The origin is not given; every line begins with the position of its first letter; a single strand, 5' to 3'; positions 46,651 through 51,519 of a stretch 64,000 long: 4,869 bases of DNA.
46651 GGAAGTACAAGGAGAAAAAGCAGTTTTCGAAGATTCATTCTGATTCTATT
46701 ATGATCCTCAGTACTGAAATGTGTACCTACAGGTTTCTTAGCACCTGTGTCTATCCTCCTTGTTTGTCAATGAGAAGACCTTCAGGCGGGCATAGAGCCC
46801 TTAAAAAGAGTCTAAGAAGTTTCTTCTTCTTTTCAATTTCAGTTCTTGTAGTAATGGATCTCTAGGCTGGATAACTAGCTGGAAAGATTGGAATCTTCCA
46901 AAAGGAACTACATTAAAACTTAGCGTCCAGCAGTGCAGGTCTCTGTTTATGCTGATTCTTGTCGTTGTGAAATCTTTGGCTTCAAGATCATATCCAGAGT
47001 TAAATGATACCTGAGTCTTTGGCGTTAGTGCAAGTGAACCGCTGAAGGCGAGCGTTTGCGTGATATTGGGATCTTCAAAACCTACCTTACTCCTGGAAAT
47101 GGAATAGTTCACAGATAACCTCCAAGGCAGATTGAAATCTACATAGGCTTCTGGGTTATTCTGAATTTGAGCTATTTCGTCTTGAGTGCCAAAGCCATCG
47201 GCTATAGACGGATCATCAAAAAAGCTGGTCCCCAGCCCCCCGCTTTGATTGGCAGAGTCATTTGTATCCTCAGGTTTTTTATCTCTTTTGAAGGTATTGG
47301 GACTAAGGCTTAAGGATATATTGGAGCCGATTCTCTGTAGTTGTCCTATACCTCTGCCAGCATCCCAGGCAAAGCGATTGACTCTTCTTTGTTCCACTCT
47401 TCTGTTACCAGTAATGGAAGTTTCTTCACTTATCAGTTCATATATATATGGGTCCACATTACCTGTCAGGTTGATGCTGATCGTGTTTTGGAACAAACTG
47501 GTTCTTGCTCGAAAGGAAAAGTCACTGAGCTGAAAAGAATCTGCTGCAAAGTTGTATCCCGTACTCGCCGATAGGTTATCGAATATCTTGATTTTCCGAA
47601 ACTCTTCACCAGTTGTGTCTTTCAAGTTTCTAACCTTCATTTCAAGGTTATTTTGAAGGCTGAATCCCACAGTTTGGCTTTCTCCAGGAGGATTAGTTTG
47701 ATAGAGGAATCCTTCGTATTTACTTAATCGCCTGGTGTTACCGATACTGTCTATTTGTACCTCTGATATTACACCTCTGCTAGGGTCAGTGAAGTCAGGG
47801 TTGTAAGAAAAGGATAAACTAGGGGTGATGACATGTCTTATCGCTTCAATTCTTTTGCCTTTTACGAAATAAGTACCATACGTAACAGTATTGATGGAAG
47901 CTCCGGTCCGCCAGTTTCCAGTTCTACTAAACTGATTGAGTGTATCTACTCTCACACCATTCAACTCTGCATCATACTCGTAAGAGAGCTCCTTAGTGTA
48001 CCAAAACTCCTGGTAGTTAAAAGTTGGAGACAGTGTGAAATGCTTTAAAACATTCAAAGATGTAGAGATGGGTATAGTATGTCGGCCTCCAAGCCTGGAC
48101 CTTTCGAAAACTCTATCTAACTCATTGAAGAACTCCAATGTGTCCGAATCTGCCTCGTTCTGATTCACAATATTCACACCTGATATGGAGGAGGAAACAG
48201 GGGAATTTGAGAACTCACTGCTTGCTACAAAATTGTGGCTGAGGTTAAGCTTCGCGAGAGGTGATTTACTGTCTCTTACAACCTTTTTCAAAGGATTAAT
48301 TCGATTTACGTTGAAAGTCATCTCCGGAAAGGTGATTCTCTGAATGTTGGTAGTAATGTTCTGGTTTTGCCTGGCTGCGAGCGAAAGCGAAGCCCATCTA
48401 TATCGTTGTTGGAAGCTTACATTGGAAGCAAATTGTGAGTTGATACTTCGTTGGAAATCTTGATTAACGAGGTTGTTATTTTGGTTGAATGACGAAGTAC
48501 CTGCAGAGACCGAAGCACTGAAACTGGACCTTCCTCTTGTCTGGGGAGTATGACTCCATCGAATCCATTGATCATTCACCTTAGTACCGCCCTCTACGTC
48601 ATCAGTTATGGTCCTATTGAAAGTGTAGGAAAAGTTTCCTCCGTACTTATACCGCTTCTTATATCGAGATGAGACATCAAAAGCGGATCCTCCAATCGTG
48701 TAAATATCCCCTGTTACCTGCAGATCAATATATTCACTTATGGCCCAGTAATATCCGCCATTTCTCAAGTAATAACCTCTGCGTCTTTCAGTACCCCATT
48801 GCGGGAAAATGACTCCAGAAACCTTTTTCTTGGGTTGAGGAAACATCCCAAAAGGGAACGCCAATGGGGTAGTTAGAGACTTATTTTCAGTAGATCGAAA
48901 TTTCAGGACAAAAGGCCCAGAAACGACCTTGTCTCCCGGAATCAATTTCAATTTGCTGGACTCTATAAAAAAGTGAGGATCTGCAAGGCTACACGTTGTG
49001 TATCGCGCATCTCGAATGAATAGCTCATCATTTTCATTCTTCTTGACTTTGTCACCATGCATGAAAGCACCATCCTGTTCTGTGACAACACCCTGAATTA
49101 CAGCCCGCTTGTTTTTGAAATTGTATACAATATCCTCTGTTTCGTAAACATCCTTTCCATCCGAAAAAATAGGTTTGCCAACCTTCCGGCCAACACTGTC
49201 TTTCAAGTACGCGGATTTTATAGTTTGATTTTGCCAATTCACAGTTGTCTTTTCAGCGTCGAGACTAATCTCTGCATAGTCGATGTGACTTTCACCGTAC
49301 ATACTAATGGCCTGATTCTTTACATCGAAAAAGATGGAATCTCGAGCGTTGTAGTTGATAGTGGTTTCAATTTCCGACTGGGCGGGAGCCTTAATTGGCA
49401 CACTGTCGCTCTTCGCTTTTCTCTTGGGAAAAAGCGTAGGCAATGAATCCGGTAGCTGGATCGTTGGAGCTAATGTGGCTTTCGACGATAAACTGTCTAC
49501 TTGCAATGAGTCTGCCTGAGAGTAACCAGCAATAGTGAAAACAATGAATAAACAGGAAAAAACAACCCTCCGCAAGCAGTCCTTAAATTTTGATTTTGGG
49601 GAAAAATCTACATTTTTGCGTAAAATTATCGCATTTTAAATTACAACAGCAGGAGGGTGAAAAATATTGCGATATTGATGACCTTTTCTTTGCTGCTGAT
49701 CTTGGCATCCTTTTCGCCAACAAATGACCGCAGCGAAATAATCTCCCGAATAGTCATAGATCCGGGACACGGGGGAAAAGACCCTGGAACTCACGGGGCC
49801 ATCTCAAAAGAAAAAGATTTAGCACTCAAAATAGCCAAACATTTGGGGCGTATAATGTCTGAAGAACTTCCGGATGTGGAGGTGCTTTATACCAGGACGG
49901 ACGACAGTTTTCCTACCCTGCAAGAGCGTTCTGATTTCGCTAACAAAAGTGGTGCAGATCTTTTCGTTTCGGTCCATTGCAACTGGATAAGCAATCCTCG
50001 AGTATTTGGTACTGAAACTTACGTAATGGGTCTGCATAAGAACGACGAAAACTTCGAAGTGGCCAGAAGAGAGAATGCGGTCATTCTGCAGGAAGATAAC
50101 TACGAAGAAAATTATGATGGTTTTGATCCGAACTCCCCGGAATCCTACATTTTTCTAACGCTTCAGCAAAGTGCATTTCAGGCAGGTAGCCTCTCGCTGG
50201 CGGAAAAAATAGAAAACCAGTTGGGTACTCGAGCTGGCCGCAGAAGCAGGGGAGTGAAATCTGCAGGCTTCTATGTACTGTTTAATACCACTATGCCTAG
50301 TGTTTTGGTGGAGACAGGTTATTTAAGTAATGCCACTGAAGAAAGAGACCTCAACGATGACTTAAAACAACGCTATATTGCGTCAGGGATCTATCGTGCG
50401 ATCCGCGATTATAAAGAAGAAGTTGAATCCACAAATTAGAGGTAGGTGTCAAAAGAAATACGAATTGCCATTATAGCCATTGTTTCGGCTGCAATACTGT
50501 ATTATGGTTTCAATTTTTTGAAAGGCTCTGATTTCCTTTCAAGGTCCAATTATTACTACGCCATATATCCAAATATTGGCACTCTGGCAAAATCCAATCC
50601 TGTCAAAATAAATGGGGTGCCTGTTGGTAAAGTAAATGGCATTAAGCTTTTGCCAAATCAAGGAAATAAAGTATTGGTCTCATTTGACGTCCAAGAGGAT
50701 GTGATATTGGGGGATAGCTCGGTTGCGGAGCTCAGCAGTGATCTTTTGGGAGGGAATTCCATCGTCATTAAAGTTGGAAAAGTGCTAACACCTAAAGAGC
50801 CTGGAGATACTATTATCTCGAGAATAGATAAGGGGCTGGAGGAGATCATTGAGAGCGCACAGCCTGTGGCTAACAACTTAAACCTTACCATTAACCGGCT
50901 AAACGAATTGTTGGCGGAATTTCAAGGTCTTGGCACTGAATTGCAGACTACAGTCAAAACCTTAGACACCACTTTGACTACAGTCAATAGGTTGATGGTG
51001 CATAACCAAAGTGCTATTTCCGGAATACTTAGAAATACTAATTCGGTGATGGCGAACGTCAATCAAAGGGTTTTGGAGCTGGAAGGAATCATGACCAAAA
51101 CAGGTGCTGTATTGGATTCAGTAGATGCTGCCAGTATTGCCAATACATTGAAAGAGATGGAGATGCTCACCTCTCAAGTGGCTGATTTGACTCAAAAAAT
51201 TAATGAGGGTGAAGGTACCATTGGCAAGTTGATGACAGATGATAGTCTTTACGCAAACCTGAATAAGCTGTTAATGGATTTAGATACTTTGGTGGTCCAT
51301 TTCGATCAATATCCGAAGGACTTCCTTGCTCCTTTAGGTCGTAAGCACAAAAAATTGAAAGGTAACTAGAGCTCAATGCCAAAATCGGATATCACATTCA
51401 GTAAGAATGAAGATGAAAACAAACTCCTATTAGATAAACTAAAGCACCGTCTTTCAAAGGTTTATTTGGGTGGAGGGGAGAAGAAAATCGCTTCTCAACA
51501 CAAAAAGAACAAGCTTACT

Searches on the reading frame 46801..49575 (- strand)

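Call 81: search_protein_families(library=pfam, proteins=[window:46801-49575:-], max_evalue=0.00001)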
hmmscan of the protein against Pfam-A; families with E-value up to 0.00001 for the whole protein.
window:46801-49575:- (924 aa): 1 family
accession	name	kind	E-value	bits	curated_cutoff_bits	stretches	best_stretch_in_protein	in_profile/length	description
PF19838.5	LptD_2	-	2.1e-140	468.9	22.5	1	217-710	1-464/464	LptD protein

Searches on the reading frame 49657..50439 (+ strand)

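Call 81: search_protein_families(library=pfam, proteins=[window:49657-50439:+], max_evalue=0.00001)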
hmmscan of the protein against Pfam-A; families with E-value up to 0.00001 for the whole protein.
window:49657-50439:+ (260 aa): 1 family
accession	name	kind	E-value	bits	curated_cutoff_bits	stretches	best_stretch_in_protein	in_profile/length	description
PF01520.23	Amidase_3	-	2.7e-50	171.2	27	1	32-250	1-173/174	N-acetylmuramoyl-L-alanine amidase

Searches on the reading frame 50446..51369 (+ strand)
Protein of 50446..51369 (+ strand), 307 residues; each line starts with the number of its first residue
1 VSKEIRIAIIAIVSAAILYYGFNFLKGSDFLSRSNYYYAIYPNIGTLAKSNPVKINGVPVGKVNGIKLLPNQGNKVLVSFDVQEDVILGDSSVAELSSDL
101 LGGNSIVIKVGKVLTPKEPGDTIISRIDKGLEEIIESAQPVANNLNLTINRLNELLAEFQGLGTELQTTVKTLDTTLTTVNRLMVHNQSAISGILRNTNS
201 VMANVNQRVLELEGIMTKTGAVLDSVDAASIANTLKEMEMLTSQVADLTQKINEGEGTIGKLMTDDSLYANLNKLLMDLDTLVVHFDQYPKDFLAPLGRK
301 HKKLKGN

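Call 81: search_protein_families(library=pfam, proteins=[window:50446-51369:+], max_evalue=0.00001)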
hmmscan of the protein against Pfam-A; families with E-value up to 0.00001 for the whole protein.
window:50446-51369:+ (307 aa): 1 family
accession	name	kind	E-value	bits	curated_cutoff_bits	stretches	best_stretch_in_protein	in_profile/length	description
PF02470.25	MlaD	-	2.5e-12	47.3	25.1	1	34-109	2-79/81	MlaD protein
